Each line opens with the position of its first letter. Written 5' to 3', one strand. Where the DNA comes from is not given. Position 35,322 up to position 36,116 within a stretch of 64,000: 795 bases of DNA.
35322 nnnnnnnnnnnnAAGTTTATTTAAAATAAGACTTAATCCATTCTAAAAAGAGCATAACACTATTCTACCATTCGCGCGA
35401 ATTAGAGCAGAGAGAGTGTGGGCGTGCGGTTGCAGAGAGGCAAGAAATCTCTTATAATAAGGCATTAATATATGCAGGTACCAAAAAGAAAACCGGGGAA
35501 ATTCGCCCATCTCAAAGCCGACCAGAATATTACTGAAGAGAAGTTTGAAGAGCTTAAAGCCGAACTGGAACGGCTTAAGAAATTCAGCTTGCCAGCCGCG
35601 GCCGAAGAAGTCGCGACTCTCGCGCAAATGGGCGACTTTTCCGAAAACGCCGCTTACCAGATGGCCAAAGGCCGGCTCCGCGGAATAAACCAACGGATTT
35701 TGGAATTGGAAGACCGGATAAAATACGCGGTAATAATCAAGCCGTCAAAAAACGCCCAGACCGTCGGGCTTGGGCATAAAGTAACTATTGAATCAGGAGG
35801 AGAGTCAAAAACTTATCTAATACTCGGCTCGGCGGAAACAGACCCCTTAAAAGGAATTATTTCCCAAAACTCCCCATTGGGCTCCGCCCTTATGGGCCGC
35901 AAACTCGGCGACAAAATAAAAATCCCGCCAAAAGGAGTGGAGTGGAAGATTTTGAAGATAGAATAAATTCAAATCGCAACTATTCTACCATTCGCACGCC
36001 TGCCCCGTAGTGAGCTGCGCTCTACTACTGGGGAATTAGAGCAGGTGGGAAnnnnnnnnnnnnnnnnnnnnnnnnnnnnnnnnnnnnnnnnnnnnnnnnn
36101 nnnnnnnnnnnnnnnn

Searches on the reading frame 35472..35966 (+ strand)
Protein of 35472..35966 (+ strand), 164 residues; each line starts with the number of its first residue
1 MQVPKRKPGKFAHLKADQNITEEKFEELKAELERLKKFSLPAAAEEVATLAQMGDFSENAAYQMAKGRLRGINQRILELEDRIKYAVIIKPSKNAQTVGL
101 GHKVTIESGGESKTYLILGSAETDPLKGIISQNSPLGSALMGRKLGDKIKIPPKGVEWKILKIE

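Call 4: search_protein_families(library=pfam, proteins=[window:35472-35966:+], max_evalue=0.1)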
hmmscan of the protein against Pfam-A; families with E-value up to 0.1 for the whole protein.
window:35472-35966:+ (164 aa): 3 families
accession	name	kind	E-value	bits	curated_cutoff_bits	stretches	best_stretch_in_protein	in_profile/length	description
PF01272.25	GreA_GreB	-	5.9e-19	68.3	26.9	1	95-164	3-76/77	Transcription elongation factor, GreA/GreB, C-term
PF03449.20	GreA_GreB_N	-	4.1e-18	65.8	24.5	1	20-88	3-71/71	Transcription elongation factor, N-terminal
PF25341.1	C2_CAPS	-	0.0074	17.1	27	1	44-106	19-81/100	C2 domain of CAPS protein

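Call 12: find_encoding_contigs(protein=window:35472-35966:+, flank=10000, max_places=10)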
Protein window:35472-35966:+ (164 aa): 8 contigs read that carry it; 7 places shown.
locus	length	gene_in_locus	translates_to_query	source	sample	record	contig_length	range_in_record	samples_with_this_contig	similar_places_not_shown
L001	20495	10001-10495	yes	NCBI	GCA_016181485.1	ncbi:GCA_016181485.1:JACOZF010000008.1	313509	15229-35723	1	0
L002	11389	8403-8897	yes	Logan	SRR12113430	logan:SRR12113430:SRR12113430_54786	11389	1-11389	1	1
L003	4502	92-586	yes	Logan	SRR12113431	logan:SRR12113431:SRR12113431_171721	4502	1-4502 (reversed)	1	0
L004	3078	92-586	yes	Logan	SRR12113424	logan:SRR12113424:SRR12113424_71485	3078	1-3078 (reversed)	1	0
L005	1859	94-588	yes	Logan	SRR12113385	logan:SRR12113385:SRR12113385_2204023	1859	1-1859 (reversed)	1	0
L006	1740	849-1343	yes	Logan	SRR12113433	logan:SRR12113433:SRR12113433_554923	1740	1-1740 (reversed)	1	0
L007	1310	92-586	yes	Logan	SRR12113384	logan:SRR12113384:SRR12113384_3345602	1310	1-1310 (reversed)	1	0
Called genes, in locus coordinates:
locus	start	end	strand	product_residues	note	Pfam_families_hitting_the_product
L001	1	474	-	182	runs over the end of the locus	-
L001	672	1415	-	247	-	-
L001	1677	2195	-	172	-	-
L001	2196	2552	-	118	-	-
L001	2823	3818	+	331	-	-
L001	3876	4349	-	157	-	PF01467:CTP_transf_like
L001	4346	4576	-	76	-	-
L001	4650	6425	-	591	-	PF06480:FtsH_ext, PF00004:AAA, PF07728:AAA_5 (faint), PF17862:AAA_lid_3 (weak), PF01434:Peptidase_M41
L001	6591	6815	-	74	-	-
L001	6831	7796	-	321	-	PF02163:Peptidase_M50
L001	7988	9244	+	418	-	PF00070:Pyr_redox (faint), PF00890:FAD_binding_2, PF01134:GIDA (faint), PF01494:FAD_binding_3 (weak), PF03486:HI0933_like, PF07992:Pyr_redox_2, PF12831:FAD_oxidored, PF22780:HI0933_like_1st, +2 more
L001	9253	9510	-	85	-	-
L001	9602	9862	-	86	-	PF25212:HVO_A0114 (faint), PF12840:HTH_20 (weak), PF01022:HTH_5 (weak)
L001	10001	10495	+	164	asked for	PF03449:GreA_GreB_N, PF01272:GreA_GreB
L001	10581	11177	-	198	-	PF00293:NUDIX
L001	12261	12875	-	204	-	PF27257:HI_0787_N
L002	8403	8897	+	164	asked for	PF03449:GreA_GreB_N, PF01272:GreA_GreB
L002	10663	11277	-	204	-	PF27257:HI_0787_N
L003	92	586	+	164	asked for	PF03449:GreA_GreB_N, PF01272:GreA_GreB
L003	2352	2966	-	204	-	PF27257:HI_0787_N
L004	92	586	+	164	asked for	PF03449:GreA_GreB_N, PF01272:GreA_GreB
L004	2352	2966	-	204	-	PF27257:HI_0787_N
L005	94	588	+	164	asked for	PF03449:GreA_GreB_N, PF01272:GreA_GreB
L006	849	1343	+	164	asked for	PF03449:GreA_GreB_N, PF01272:GreA_GreB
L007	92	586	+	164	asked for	PF03449:GreA_GreB_N, PF01272:GreA_GreB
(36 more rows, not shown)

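Call 42: find_related_loci(query=window:35472-35966:+, collection=genome_contigs, flank=8000)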
Query window:35472-35966:+ (164 aa) in genome_contigs; peptide patterns used: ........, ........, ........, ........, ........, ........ (x = any residue, [..] = any of these).
139 stretches matched a pattern; 38 encode a relative of the query (tblastn E <= 1e-3); 38 distinct loci.
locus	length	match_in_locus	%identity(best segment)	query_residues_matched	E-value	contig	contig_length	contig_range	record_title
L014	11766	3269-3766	67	1-164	4e-70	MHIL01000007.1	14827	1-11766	MAG: Candidatus Buchananbacteria bacterium RIFCSPHIGHO2_02_FULL_56_16 rifcsphigho2_02_scaffold_16451, whole genome shotg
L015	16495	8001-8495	64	1-164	3e-66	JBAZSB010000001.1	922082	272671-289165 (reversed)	MAG: Patescibacteria group bacterium isolate SO_2017_GW1_162 NODE_23_length_922082_cov_1.706351_OW334_2017, whole genome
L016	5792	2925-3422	62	1-164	4e-65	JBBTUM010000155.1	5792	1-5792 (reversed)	MAG: Patescibacteria group bacterium isolate H41-bin151_1 H41_bin151_1_000000000155, whole genome shotgun sequence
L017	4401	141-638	60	1-164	6e-60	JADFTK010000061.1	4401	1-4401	MAG: Patescibacteria group bacterium isolate B9T1L10 B9T1L10_NODE38173, whole genome shotgun sequence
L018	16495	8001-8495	56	1-163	1e-57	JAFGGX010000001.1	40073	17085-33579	MAG: Candidatus Buchananbacteria bacterium isolate Zod_Metabat.1414 k87_170896, whole genome shotgun sequence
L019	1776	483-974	56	1-163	3e-57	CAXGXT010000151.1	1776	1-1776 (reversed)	MAG TPA_asm: uncultured bacterium isolate ERR594345_concoct_111 genome assembly, contig: ERZ11848503.87671, whole genome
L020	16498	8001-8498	55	1-164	2e-52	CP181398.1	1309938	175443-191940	MAG: Candidatus Kerfeldbacteria bacterium isolate MKparc4 chromosome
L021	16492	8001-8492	54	1-163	4e-51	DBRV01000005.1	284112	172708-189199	MAG TPA_asm: Candidatus Falkowbacteria bacterium UBA1359 UBA1359_contig_122, whole genome shotgun sequence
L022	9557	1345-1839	58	1-164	3e-50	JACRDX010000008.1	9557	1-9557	MAG: Candidatus Falkowbacteria bacterium isolate NC_groundwater_1684_Pr3_B-0.1um_41_9 SR-2_scaffold_141_427140, whole ge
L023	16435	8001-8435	60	1-147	9e-50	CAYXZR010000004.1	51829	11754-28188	MAG TPA_asm: uncultured Gammaproteobacteria bacterium isolate SRP334346_co1_99 genome assembly, contig: NODE_742_length_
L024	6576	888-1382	52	1-163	7e-49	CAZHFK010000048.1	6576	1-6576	MAG TPA_asm: uncultured Gammaproteobacteria bacterium isolate SRP141376_co1_395 genome assembly, contig: NODE_19687_leng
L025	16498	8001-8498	51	1-164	2e-48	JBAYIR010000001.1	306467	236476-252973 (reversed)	MAG: Patescibacteria group bacterium isolate SO_2016_GW1_35 scaffold00044_OW334_2016, whole genome shotgun sequence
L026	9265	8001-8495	50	1-164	2e-48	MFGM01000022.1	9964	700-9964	MAG: Candidatus Falkowbacteria bacterium RIFOXYC2_FULL_48_21 rifoxyc2_full_scaffold_1908, whole genome shotgun sequence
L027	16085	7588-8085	50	1-164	1e-48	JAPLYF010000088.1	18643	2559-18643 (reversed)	MAG: Candidatus Parcubacteria bacterium isolate LacPavin_0920_SED4_MAG_37_11 LacPavin_0920_SED4_scaffold_1123516, whole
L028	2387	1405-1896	53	1-163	2e-48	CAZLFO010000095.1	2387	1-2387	MAG TPA_asm: uncultured Gammaproteobacteria bacterium isolate binchicken_co204_361 genome assembly, contig: NODE_63352_l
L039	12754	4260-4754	52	1-164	3e-49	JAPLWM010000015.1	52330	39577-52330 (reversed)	MAG: Candidatus Komeilibacteria bacterium isolate LacPavin_0419_WC90_MAG_43_13 LacPavin_0419_WC90_scaffold_1169204, whol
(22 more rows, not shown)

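Call 102: search_protein_families(library=pfam, proteins=[L039:203-598:+, L039:1874-3334:+, L039:3345-4058:+, L039:4835-5722:+], max_evalue=0.01)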
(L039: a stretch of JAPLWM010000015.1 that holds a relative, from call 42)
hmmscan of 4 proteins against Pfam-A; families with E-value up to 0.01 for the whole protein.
L039:203-598:+ (131 aa): 1 family
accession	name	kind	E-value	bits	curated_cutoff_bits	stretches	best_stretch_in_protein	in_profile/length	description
PF03073.20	TspO_MBR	-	3.4e-30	105.2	24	1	5-128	22-144/145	TspO/MBR family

L039:1874-3334:+ (486 aa): 9 families
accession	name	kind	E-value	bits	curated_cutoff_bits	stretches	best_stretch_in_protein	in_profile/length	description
PF07669.17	Eco57I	-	3.5e-28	99.2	25.3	1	75-207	32-171/171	Eco57I restriction-modification methylase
PF05175.20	MTS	-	6.8e-08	32.8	23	1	27-129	28-112/170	Methyltransferase small domain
PF20473.4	MmeI_Mtase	-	2.2e-07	30.8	27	1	85-181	100-205/259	MmeI, DNA-methyltransferase domain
PF01170.24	UPF0020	-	4.2e-07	30.3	22.3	1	26-141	20-147/197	RMKL-like, methyltransferase domain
PF13847.12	Methyltransf_31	-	5.5e-07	29.8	27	1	33-176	2-113/145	Methyltransferase domain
PF13489.12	Methyltransf_23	-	5.2e-05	23.5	27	1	31-193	19-138/164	Methyltransferase domain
PF13649.12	Methyltransf_25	-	0.0002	22.4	27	1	38-118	1-67/97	Methyltransferase domain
PF08242.18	Methyltransf_12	-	0.00028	22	30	1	39-120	1-70/98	Methyltransferase domain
PF12950.13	TaqI_C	-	0.00047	20.9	26.5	1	381-472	34-115/118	TaqI-like C-terminal specificity domain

L039:3345-4058:+ (237 aa): 0 families

L039:4835-5722:+ (295 aa): 1 family
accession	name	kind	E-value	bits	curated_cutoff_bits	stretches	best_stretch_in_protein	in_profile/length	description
PF02661.23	Fic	-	1.5e-22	80.7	24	1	97-193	2-93/93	Fic/DOC family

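Call 103: search_protein_families(library=padloc, proteins=[L039:1874-3334:+, L039:3345-4058:+], max_evalue=0.01)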
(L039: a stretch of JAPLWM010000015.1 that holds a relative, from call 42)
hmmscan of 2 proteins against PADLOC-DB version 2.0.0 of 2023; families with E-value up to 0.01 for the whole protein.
L039:1874-3334:+ (486 aa): 46 families (the best 25 are shown)
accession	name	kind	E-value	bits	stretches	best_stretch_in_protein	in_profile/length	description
PDLC03335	MTase_II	-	2.3e-105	351.5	1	6-480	76-576/607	Type II methyltransferase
PDLC03604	REase_MTase_IIG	-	1.6e-51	173.5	1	94-473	510-930/1011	Type IIG restriction enzyme-methyltransferase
PDLC03315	MTase_II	-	5.9e-29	99.2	1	7-466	15-465/502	Type II methyltransferase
PDLC03313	MTase_II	-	3.9e-28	96.3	2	7-225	20-257/563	Type II methyltransferase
PDLC03629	REase_MTase_IIG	-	7.2e-27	91.6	1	115-473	570-963/1182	Type IIG restriction enzyme-methyltransferase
PDLC03226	MTase_II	-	1.1e-24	85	2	4-225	11-238/579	Type II methyltransferase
PDLC04134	mad2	-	2.9e-24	83.7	1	6-220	267-444/492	mads_2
PDLC03248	MTase_II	-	8.9e-23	78.8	1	6-223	6-198/521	Type II methyltransferase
PDLC03267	MTase_II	-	5.9e-21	73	1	6-325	10-325/539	Type II methyltransferase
PDLC03612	REase_MTase_IIG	-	2.6e-20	70.3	1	114-463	805-1174/1247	Type IIG restriction enzyme-methyltransferase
PDLC03227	MTase_II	-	1.1e-15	55.5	1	6-207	24-216/494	Type II methyltransferase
PDLC03338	MTase_II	-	2.8e-15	54.1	1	5-231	125-360/604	Type II methyltransferase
PDLC03282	MTase_II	-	4.1e-14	50.7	1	86-192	51-155/386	Type II methyltransferase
PDLC03245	MTase_II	-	5.6e-14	49.6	1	5-275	23-325/577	Type II methyltransferase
PDLC03250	MTase_II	-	7.1e-14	49.4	1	64-458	285-689/775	Type II methyltransferase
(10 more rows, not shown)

L039:3345-4058:+ (237 aa): 0 families
